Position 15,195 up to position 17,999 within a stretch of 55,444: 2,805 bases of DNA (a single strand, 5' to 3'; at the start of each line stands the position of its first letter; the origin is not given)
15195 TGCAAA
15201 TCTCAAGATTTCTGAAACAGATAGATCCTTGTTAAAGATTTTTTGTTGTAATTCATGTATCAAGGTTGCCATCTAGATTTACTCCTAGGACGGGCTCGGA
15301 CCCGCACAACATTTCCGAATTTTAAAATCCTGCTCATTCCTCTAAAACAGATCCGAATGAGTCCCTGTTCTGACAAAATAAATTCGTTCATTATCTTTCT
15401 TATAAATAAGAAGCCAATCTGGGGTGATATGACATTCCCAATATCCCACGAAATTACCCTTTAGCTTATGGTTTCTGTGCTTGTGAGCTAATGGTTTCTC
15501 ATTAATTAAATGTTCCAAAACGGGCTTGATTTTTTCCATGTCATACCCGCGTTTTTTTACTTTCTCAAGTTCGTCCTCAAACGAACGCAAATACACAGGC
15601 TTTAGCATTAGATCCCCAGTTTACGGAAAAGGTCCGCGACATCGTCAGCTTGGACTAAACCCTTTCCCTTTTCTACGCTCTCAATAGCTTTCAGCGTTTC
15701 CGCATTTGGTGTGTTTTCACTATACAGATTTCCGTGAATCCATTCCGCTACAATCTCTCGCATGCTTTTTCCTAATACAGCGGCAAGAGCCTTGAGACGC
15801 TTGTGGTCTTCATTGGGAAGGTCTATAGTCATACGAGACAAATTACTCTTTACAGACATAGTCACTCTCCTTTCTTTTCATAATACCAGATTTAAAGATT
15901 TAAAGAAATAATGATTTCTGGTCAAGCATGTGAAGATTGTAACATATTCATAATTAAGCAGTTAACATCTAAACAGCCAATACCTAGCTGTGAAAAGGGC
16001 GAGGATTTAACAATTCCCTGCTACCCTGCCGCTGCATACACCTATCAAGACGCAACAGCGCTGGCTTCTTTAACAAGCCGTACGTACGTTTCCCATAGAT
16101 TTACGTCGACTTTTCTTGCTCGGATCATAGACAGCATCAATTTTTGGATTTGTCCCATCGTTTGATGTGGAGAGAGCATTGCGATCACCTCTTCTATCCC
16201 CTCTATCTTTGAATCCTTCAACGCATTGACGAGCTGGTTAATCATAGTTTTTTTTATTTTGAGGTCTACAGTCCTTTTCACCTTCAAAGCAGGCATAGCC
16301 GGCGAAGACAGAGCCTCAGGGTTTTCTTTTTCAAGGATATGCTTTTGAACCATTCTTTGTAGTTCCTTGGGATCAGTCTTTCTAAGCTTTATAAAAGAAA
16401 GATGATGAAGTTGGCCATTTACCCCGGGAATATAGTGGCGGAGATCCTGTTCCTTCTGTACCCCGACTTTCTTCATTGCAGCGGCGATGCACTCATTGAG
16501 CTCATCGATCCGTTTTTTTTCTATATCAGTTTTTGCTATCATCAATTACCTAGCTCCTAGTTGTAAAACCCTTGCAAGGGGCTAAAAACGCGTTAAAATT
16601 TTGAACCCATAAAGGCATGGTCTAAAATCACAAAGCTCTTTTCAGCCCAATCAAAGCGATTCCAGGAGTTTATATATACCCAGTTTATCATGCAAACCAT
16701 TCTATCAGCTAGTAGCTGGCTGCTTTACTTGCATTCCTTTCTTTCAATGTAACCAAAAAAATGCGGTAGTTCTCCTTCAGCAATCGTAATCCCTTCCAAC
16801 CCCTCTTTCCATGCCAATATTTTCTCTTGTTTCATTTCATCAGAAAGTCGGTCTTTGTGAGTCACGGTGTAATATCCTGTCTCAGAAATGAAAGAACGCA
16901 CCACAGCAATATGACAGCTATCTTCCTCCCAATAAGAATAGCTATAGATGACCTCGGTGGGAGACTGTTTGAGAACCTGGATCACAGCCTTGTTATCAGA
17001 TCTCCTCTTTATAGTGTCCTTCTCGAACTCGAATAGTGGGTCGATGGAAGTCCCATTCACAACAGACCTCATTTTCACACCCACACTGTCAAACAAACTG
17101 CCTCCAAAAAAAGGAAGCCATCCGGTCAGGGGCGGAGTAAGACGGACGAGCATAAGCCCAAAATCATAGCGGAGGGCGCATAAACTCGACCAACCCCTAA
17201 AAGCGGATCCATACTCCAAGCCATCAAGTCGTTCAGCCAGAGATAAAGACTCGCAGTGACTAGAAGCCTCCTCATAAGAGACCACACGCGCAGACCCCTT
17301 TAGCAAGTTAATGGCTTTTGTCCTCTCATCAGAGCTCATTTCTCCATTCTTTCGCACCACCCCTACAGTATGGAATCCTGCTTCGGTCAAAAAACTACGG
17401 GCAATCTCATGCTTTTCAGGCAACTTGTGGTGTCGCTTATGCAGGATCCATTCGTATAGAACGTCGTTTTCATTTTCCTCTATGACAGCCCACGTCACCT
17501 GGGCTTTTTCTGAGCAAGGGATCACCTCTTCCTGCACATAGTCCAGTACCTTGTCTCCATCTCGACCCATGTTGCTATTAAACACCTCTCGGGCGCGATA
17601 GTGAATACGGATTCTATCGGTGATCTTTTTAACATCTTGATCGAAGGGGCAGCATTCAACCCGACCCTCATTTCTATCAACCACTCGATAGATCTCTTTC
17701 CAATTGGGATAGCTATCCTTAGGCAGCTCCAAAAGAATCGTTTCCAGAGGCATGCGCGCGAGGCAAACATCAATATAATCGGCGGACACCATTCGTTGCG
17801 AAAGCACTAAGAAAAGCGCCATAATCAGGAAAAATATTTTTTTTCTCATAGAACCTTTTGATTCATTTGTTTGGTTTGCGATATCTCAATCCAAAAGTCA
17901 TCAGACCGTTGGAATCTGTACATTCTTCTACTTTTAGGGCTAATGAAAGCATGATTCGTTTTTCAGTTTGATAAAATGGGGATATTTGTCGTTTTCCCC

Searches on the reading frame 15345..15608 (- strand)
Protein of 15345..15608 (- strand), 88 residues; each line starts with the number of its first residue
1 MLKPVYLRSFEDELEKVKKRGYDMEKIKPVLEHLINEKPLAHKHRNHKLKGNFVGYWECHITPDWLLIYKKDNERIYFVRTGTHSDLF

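Call 11: search_protein_families(library=pfam, proteins=[window:15345-15608:-], max_evalue=0.01)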
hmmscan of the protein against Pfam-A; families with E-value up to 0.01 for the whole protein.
window:15345-15608:- (88 aa): 3 families
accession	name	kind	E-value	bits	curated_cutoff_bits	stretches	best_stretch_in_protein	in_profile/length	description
PF15738.11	YafQ_toxin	-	5e-31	107.3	30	1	4-88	3-87/88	Bacterial toxin of type II toxin-antitoxin system, YafQ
PF05016.21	ParE_toxin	-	2e-06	28.8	23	1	8-87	5-88/89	ParE toxin of type II toxin-antitoxin system, parDE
PF06769.20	YoeB_toxin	-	0.00039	20.8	27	1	24-84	20-79/80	YoeB-like toxin of bacterial type II toxin-antitoxin system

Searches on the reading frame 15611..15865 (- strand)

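Call 11: search_protein_families(library=pfam, proteins=[window:15611-15865:-], max_evalue=0.01)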
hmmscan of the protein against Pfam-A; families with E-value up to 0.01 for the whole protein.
window:15611-15865:- (85 aa): 1 family
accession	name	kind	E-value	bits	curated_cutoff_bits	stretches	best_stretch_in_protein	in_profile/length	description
PF09386.16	ParD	-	6.4e-08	33.3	27.3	1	10-60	2-53/80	Antitoxin ParD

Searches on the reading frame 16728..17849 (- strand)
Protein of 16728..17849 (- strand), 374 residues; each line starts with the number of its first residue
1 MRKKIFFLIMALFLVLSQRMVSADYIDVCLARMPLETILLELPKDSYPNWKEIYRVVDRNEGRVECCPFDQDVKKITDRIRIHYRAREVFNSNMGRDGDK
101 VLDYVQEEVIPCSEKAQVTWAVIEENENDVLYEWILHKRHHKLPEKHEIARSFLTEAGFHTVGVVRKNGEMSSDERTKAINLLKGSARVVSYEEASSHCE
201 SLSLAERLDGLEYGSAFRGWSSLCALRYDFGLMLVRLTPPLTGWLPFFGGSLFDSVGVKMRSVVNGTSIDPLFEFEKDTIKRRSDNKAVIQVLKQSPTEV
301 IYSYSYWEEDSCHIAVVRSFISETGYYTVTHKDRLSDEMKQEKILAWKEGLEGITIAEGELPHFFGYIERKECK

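Call 11: search_protein_families(library=pfam, proteins=[window:16728-17849:-], max_evalue=0.01)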
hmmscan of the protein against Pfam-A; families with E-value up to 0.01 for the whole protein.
window:16728-17849:- (374 aa): 1 family
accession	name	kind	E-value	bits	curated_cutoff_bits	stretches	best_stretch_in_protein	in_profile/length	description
PF25133.1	TYW2_N_2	-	0.0073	16.9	27.7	0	135-186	29-77/79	TYW2 N-terminal domain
